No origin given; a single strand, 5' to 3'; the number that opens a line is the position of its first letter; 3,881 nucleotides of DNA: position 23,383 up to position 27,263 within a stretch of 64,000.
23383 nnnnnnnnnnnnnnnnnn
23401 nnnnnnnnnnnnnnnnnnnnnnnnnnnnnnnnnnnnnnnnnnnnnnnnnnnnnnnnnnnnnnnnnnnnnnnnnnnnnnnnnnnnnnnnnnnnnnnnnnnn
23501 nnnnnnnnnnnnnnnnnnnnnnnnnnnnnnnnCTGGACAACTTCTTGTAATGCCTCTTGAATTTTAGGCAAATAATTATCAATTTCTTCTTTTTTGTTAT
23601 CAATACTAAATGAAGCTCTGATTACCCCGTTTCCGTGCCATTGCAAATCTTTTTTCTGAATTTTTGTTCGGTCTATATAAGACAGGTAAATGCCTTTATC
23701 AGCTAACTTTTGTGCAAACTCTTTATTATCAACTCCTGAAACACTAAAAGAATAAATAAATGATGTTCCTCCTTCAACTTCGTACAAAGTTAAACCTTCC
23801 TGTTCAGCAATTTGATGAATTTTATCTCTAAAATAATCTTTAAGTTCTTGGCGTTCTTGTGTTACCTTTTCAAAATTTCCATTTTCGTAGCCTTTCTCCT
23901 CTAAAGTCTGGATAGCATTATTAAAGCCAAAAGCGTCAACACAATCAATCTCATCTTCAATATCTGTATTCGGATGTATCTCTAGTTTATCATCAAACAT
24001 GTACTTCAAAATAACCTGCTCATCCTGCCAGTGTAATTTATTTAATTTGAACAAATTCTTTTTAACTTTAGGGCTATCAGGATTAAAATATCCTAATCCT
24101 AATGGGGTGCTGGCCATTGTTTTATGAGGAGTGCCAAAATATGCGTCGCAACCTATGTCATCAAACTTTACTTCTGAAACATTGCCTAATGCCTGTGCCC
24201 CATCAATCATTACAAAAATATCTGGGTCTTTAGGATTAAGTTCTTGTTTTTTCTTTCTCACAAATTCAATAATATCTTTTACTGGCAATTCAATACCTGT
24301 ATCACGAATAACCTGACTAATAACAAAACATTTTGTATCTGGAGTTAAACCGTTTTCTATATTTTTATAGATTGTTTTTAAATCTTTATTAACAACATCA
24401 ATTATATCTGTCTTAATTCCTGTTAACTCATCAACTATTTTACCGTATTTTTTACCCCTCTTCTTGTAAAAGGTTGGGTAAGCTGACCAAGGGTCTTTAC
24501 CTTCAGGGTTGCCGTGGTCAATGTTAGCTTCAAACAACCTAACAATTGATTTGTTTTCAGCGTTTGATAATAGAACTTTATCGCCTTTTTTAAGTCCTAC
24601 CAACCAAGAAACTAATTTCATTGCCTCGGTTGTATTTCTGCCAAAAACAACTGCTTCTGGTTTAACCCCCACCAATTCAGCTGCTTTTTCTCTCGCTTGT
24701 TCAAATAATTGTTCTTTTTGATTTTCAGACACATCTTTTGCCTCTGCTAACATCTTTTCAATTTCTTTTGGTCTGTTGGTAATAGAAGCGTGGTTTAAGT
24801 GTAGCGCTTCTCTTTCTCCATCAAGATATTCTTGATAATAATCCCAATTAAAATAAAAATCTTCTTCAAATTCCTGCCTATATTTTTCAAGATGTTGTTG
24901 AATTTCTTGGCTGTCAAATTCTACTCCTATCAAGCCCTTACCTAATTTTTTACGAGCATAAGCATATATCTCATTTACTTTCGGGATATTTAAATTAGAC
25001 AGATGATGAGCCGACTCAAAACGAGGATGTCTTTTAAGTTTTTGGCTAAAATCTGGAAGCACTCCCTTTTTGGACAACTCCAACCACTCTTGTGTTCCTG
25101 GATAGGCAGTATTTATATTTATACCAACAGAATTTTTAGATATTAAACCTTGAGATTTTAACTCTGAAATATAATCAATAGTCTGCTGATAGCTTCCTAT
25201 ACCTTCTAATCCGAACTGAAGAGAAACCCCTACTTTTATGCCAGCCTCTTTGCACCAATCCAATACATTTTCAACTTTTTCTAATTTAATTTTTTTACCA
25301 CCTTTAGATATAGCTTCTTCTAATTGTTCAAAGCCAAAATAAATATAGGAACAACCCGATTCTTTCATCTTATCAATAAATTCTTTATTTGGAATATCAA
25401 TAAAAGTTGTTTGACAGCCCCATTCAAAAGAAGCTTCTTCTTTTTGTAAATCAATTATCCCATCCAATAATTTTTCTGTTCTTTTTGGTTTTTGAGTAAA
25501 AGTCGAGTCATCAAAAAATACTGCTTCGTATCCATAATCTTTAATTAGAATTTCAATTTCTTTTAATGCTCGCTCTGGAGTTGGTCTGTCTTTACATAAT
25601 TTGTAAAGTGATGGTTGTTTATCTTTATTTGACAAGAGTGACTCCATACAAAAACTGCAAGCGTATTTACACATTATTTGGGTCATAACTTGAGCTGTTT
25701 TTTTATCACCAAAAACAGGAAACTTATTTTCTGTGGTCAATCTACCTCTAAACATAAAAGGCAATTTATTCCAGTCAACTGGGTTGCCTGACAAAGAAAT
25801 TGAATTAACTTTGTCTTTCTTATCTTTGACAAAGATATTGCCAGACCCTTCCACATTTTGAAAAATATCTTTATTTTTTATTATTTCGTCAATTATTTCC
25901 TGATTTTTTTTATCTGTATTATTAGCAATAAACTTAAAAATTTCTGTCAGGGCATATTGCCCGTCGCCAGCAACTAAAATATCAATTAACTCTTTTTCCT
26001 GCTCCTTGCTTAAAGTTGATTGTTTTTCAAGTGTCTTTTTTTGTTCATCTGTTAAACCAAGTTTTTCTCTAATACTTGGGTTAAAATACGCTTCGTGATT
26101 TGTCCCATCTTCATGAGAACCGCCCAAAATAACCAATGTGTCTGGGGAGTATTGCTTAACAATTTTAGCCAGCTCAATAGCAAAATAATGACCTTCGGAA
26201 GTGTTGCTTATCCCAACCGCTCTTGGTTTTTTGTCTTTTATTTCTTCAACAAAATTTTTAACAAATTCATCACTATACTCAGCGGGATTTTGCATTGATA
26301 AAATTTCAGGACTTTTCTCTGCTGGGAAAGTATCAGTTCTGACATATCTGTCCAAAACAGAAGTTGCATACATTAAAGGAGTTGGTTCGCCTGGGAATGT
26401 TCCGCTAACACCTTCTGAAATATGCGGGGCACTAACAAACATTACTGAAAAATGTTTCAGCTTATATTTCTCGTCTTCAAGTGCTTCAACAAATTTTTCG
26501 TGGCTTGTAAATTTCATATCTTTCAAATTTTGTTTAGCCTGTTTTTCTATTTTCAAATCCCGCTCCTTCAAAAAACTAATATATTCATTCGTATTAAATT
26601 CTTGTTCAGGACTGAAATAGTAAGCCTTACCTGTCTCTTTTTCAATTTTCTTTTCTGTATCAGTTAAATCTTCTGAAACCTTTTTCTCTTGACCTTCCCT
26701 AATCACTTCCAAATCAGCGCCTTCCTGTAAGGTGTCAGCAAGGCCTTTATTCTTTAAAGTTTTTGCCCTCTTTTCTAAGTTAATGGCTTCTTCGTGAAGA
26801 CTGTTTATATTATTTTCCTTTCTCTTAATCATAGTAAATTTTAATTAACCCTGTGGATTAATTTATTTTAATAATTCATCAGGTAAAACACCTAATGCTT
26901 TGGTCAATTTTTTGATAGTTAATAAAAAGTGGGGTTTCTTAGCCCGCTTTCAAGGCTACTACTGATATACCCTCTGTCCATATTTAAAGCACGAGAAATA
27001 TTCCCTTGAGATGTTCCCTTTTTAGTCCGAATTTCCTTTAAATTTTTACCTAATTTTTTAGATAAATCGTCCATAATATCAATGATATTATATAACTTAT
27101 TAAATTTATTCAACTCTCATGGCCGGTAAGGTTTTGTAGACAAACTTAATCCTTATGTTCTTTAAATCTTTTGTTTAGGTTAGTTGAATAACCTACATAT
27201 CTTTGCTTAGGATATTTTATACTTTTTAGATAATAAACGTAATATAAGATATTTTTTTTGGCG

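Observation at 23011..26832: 1273-aa fusion of a B12-binding radical-SAM enzyme with a class-V aminotransferase/cysteine-desulfurase-like PLP domain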

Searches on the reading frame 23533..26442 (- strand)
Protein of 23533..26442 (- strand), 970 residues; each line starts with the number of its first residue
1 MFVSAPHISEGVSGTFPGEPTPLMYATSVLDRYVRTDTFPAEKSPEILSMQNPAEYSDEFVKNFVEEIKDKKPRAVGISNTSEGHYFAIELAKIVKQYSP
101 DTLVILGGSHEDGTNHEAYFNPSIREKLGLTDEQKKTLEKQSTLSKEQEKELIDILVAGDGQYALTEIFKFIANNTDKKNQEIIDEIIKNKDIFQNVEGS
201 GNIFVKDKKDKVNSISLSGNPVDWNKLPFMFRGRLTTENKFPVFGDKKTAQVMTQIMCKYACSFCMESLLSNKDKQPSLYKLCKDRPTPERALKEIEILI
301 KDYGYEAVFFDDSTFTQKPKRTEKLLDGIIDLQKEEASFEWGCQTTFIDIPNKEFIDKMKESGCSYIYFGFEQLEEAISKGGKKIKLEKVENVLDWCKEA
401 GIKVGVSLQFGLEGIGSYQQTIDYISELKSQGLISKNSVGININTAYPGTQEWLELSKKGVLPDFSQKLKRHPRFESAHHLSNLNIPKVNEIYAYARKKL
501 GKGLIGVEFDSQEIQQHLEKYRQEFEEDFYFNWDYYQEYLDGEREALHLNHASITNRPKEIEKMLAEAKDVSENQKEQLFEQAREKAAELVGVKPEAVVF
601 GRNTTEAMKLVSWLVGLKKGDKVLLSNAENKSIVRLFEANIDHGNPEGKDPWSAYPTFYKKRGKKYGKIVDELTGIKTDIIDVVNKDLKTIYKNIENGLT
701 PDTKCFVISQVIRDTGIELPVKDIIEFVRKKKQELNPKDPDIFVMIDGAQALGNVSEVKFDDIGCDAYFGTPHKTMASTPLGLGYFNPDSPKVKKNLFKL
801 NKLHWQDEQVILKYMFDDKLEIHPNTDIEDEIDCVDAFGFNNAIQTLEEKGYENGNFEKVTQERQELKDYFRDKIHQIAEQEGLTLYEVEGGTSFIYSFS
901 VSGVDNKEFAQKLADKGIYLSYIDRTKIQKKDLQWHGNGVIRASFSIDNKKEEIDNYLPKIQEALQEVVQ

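Call 51: predict_structure(alignment_id=A2)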
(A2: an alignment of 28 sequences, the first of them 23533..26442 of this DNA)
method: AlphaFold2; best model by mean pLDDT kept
length: 970 residues; sequences in the alignment: 28
mean_pLDDT: 87.0   pTM: 0.79
mean pLDDT of the five models: 87.0, 85.8, 85.5, 82.4, 82.0
residues with pLDDT >= 90: 494; 70-90: 393; 50-70: 67; < 50: 16
segments of 3 or more residues with pLDDT < 50: 267-269, 271-277, 376-380
pLDDT, mean of each block of 10 residues (from residue 1): 86 59 80 89 87 87 95 94 92 97 93 89 85 91 92 94 93 93 96 92 93 92 85 81 84 71 54 53 72 91 90 65 91 85 87 94 92 60 75 96 91 83 92 89 85 86 87 78 86 87 72 74 82 83 86 65 76 91 96 96 94 92 90 89 88 80 86 89 92 97 96 92 97 95 94 91 95 85 94 90 89 95 89 91 91 90 93 95 90 91 91 93 84 65 88 95 94
secondary structure, 60 per line:
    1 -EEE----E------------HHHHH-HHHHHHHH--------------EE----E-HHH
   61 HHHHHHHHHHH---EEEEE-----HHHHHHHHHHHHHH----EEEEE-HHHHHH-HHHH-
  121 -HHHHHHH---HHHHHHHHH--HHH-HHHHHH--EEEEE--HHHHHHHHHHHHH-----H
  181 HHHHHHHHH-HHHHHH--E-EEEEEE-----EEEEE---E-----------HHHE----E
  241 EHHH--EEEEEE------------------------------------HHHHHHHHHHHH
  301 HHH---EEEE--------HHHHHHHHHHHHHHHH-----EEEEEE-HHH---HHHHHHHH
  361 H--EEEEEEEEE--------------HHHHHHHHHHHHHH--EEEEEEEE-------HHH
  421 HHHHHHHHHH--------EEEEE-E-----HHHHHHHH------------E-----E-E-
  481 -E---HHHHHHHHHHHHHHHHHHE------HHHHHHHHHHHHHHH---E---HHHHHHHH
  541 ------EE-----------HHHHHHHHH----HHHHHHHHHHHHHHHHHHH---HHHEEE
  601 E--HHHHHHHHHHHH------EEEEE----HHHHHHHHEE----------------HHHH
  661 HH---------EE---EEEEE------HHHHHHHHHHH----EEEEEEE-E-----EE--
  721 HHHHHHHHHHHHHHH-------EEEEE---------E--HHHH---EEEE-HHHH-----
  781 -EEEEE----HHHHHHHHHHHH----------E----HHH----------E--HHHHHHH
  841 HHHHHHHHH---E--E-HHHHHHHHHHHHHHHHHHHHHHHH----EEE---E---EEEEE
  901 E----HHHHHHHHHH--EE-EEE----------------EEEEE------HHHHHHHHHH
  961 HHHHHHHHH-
elements in order (helices of 4 or more, strands of 3 or more residues): E2-4 H22-26 H28-35 H58-71 E75-79 H85-98 E103-107 H109-114 H116-119 H122-128 H132-140 H147-152 E155-159 H162-174 H180-189 H191-196 E201-206 E212-216 E247-252 H289-303 E307-310 H319-334 E340-345 H353-361 E364-372 H387-400 E403-410 H418-430 E439-443 H451-458 H486-503 H511-525 H533-540 H560-568 H573-591 E598-601 H604-615 E622-626 H631-638 H657-662 E677-681 H688-698 E703-709 H721-735 E743-747 H760-763 E767-770 H772-775 E782-786 H791-802 H834-849 H858-881 E886-888 E896-901 H906-915 E921-923 E940-944 H951-969
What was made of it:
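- The fusion is tight and occurs in both orders, and the whole-core model is confident (pTM 0.79, call 51).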

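Call 54: fold_search(model_id=the predicted structure, library=pdb)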
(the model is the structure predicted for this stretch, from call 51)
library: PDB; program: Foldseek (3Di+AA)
matches with E <= 10: 1732; with E <= 0.001: 743
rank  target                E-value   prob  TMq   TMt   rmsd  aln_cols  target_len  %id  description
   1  7xen                  1.8e-19  1.00  0.31  0.69   6.7       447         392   20  SufS with L-penicillamine (released 2023-04-05)
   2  4w91_I                7.1e-19  1.00  0.31  0.69   6.6       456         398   19  Crystal structure of a cysteine desulfurase SufS from Brucella suis bound to PLP (released 2014-10-08)
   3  4w91_H                9.4e-19  1.00  0.31  0.69   6.7       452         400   19  Crystal structure of a cysteine desulfurase SufS from Brucella suis bound to PLP (released 2014-10-08)
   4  8kg1_B                1.0e-18  1.00  0.31  0.69   6.3       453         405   19  Crystal structure of the cargo cysteine desulfurase from Mycobacterium smegmatis (released 2024-11-20)
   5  4w91_G                1.2e-18  1.00  0.31  0.69   6.5       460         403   19  Crystal structure of a cysteine desulfurase SufS from Brucella suis bound to PLP (released 2014-10-08)
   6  4w91_A                2.0e-18  1.00  0.31  0.69   6.5       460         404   19  Crystal structure of a cysteine desulfurase SufS from Brucella suis bound to PLP (released 2014-10-08)
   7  5db5_A                2.0e-18  1.00  0.31  0.68   6.5       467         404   16  Crystal structure of PLP-bound E. coli SufS (cysteine persulfide intermediate) in space group P21 (released 2016-08-24)
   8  1t3i_B                2.0e-18  1.00  0.30  0.66   6.6       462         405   18  Structure of slr0077/SufS, the Essential Cysteine Desulfurase from Synechocystis PCC 6803 (released 2004-09-21)
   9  6c9e_A                2.9e-18  1.00  0.31  0.69   6.4       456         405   18  Crystal structure of Cysteine desulfurase from Legionella pneumophila Philadelphia 1 (released 2018-03-21)
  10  6wci_A                2.9e-18  1.00  0.31  0.70   7.4       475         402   18  Crystal structure of a cysteine desulfurase SufS from Stenotrophomonas maltophilia K279a (released 2020-04-08)
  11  1t3i_A                2.9e-18  1.00  0.30  0.67   6.9       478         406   18  Structure of slr0077/SufS, the Essential Cysteine Desulfurase from Synechocystis PCC 6803 (released 2004-09-21)
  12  4w91_B                4.1e-18  1.00  0.31  0.68   6.6       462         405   19  Crystal structure of a cysteine desulfurase SufS from Brucella suis bound to PLP (released 2014-10-08)
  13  4q75_A                4.6e-18  1.00  0.31  0.66   6.3       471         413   17  Crystal structure of Nfs2, the plastidial cysteine desulfurase from Arabidopsis thaliana (released 2014-09-10)
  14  6wci_B                4.6e-18  1.00  0.31  0.68   6.2       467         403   18  Crystal structure of a cysteine desulfurase SufS from Stenotrophomonas maltophilia K279a (released 2020-04-08)
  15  5xt5_B                4.6e-18  1.00  0.30  0.66   6.3       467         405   19  SufS-SufU complex from Bacillus subtilis (released 2017-12-20)
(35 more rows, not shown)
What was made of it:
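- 23533..24870 (-): PLP module, about aa 655-1100: SufS-like fold with family-specific motifs DFY, LNHAS, RNTTEA, AENxS, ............, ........, DGAQALG, GCDAY, PHKT, SYIxR, RxSF. Foldseek to SufS, NifS and C-DES at E 1e-18 to 1e-19 (call 54).
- On Class-V aminotransferase fold (PF00266): Foldseek E 1e-19 (call 54).
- Closest known: Type II cysteine desulfurases. Same: Same fold (Foldseek E about 1e-19, TMt 0.65-0.76, call 54).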

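Call 57: search_protein_representatives(protein=window:23533-26442:-)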
Query: 970 residues. Proteins with E-value up to 0.001 (for the whole library): 9581; up to 1e-10: 1377; up to 1e-30: 64. The best 150 are listed.
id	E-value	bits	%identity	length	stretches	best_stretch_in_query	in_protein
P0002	0.0e+00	1118.0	80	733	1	1-605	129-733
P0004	0.0e+00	1106.0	51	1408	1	1-967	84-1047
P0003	0.0e+00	1070.4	55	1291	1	1-968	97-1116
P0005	0.0e+00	1023.2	54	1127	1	1-946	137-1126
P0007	2.8e-278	942.4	51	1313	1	1-966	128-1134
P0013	3.1e-276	935.7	49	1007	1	3-968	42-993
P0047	3.3e-271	919.0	63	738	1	326-969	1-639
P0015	1.6e-267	906.8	47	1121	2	339-966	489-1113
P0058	5.6e-234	795.8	47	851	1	126-964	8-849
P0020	5.8e-220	749.4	43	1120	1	1-961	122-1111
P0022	2.0e-182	625.2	41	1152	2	2-505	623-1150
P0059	2.6e-159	548.7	43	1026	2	484-969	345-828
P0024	1.3e-134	467.0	36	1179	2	10-480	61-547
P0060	1.2e-132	460.5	49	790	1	526-969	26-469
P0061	8.2e-132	457.7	48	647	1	1-508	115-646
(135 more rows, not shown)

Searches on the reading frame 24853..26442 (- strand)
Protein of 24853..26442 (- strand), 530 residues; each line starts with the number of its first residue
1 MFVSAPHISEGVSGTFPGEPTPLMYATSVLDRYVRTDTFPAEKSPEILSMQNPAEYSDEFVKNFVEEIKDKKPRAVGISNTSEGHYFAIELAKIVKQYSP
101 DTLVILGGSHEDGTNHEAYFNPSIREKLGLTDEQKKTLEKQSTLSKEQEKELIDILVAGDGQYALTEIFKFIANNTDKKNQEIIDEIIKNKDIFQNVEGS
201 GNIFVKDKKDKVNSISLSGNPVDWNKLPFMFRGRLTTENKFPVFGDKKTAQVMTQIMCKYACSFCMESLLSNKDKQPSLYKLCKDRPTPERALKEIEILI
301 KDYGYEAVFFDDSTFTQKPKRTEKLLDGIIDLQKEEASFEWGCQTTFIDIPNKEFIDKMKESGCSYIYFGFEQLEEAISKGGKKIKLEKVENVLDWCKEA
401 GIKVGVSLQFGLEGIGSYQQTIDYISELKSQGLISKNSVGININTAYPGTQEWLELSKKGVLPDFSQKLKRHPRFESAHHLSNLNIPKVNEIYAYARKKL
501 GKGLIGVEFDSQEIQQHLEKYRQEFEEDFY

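Call 62: predict_structure(alignment_id=A3)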
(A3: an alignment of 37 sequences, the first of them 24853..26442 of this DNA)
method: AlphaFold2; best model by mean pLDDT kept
length: 530 residues; sequences in the alignment: 37
mean_pLDDT: 89.6   pTM: 0.89
mean pLDDT of the five models: 89.6, 89.5, 88.9, 87.4, 86.9
residues with pLDDT >= 90: 371; 70-90: 110; 50-70: 44; < 50: 5
segments of 3 or more residues with pLDDT < 50: 528-530
pLDDT, mean of each block of 10 residues (from residue 1): 92 75 93 95 93 92 97 97 96 98 97 94 90 95 95 97 96 95 98 95 96 95 91 86 91 86 84 67 80 95 95 91 96 89 94 98 97 64 80 98 95 78 95 93 92 93 92 82 89 92 76 65 57
secondary structure, 60 per line:
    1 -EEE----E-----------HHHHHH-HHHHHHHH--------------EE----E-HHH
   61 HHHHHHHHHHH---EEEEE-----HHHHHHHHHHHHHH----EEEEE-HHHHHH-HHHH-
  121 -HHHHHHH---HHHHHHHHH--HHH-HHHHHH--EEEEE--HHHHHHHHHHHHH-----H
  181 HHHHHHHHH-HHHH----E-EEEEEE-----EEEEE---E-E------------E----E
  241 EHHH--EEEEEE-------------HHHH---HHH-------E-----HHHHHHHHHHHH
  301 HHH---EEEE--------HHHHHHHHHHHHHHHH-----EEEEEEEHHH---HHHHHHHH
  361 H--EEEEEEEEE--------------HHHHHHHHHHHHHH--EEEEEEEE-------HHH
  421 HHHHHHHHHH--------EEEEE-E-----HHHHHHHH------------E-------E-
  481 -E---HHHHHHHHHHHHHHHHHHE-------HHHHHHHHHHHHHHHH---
elements in order: E2-4 H21-26 H28-35 H58-71 E75-79 H85-98 E103-107 H109-114 H116-119 H122-128 H132-140 H147-152 E155-159 H162-174 H180-189 H191-194 E201-206 E212-216 E247-252 H266-269 H289-303 E307-310 H319-334 E340-346 H353-361 E364-372 H387-400 E403-410 H418-430 E439-443 H451-458 H486-503 H512-527
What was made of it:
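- On Radical SAM superfamily: Barrel modelled at pLDDT about 90 (call 62).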

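Call 65: fold_search(model_id=the predicted structure, library=pdb)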
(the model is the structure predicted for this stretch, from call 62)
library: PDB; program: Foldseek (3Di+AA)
matches with E <= 10: 1574; with E <= 0.001: 60
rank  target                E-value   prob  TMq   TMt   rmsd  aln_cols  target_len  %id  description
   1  6wte_A                8.8e-16  1.00  0.54  0.50   7.3       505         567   15  Structure of radical S-adenosylmethionine methyltransferase, TsrM, from Kitasatospora setae with cobalamin and [4Fe-4S (released 2020-12-23)
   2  6wte_B                1.5e-15  1.00  0.54  0.54   6.3       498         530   14  Structure of radical S-adenosylmethionine methyltransferase, TsrM, from Kitasatospora setae with cobalamin and [4Fe-4S (released 2020-12-23)
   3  6wtf_B                1.7e-14  1.00  0.55  0.54   7.5       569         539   15  Structure of radical S-adenosylmethionine methyltransferase, TsrM, from Kitasatospora setae with tryptophan substrate  (released 2020-12-23)
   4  6wtf_A                3.1e-14  1.00  0.53  0.52   6.6       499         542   15  Structure of radical S-adenosylmethionine methyltransferase, TsrM, from Kitasatospora setae with tryptophan substrate  (released 2020-12-23)
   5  7kdx_B                7.2e-14  1.00  0.52  0.43   8.6       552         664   15  Crystal structure of Streptomyces tokunonesis TokK with hydroxycobalamin, 5'-deoxyadenosine, and methionine (released 2022-01-12)
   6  7kdy_A                8.5e-14  1.00  0.54  0.45   7.7       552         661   14  Crystal structure of Streptomyces tokunonesis TokK with hydroxycobalamin, 5'-deoxyadenosine, methionine, and (2R)-pant (released 2022-01-12)
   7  9n1d                  2.2e-13  1.00  0.52  0.45   7.4       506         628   12  Crystal structure of CysS from Corallococcus sp. CA054B with 5'-deoxyadenosine and methionine bound (released 2026-01-28)
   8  6fd2_B                2.4e-13  1.00  0.55  0.63   8.6       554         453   14  Radical SAM 1,2-diol dehydratase AprD4 in complex with its substrate paromamine (released 2018-01-17)
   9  6fd2_A                2.9e-13  1.00  0.58  0.67   6.6       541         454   13  Radical SAM 1,2-diol dehydratase AprD4 in complex with its substrate paromamine (released 2018-01-17)
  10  7kdx_A                3.3e-13  1.00  0.49  0.40   7.5       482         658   15  Crystal structure of Streptomyces tokunonesis TokK with hydroxycobalamin, 5'-deoxyadenosine, and methionine (released 2022-01-12)
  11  7kdy_B                3.9e-13  1.00  0.51  0.42   7.0       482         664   15  Crystal structure of Streptomyces tokunonesis TokK with hydroxycobalamin, 5'-deoxyadenosine, methionine, and (2R)-pant (released 2022-01-12)
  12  9n1b                  2.4e-12  1.00  0.54  0.46   6.9       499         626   12  Crystal structure of CysS from Corallococcus sp. CA054B with 5'-deoxyadenosine, methionine, and pantetheinylated 3-metho (released 2026-01-28)
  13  9n1c                  3.4e-12  1.00  0.55  0.48   6.9       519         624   13  Crystal structure of CysS from Corallococcus sp. CA054B with 5'-deoxyadenosine, methionine, and pantetheinylated 3-ethox (released 2026-01-28)
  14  9a6d_A                4.8e-08  1.00  0.45  0.52   9.8       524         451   13  Integrative model of MTAB-YVFG by crosslinking MS and deep learning (released 2024-09-18)
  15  8vdw_A                1.5e-07  1.00  0.29  0.43  10.5       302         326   19  X-Ray Crystal Structure of the biotin synthase from V. parvula (released 2024-01-24)
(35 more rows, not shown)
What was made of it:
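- Both halves fold confidently: pLDDT 87 and pTM 0.79 for aa 131-1100, and pLDDT 89.6 and pTM 0.89 for the radical-SAM half (calls 51, 62), with matches to SufS-type and TsrM/TokK/CysS/AprD4-type structures (calls 54, 65).
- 25798..26442 (-): Rossmann-type 'B12-binding' domain, about aa 131-345, with invariant GEPT, NP, IS and GGxHED motifs. Fold match to TsrM, TokK, CysS and AprD4 (calls 62, 65).
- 24913..25710 (-): Radical-SAM barrel, about aa 375-640, with invariant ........, EWGCQT and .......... motifs. Model and Foldseek (calls 62, 65).
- On Class B (cobalamin-dependent) radical SAM enzymes: The fold matches TsrM, TokK and CysS over about 500 aligned columns (call 65). B12-independent AprD4 is an equally good structural match (call 65).
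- Closest known: Class B. Same: Best Foldseek matches are at E 1e-13 to 1e-15, with TM up to 0.58/0.67 (call 65).
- Cobalamin binding cannot be read from sequence, and B12-independent AprD4 is an equally good structural match (call 65).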

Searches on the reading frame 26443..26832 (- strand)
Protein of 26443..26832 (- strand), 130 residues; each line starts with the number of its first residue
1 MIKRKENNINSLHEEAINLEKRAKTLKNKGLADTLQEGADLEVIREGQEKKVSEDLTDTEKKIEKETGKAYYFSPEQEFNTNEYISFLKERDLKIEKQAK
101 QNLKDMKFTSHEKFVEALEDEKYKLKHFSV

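Call 66: search_protein_families(library=pfam, proteins=[window:26443-26832:-], max_evalue=0.1)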
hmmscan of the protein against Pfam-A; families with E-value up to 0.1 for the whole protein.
window:26443-26832:- (130 aa): 2 families
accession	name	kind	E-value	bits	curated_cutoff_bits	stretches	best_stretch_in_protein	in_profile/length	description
PF21277.2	T6SS_VgrG3-like_C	-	0.026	15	27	1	6-60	94-148/183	Type VI secretion system spike protein VgrG3-like, C-terminal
PF20623.4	Sgo0707_N2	-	0.046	13.6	27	1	32-110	64-135/141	Sgo0707 N2 domain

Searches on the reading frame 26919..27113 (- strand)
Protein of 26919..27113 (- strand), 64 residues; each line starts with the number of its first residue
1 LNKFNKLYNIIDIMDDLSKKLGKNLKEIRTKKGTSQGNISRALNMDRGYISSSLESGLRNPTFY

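Call 66: search_protein_families(library=pfam, proteins=[window:26919-27113:-], max_evalue=0.1)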
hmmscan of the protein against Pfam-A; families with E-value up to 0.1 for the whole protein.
window:26919-27113:- (64 aa): 4 families
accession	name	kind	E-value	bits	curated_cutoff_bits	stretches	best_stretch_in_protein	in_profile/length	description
PF01381.28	HTH_3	-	7.4e-05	23.1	23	1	25-62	1-37/55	Helix-turn-helix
PF13560.12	HTH_31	-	0.021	15.6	27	1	21-61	2-42/64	Helix-turn-helix domain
PF12844.13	HTH_19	-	0.036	14.4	30.2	1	22-51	1-30/64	Helix-turn-helix domain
PF13413.12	HTH_25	-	0.099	12.9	24.6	0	25-51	2-28/62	Helix-turn-helix domain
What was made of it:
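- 26919..27113 (-): Upstream same-strand XRE-like ORF of 64 aa, probably truncated; link to the enzyme not established. HTH_3 23.1 bits covering profile positions 1-37 of 55 (call 66).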
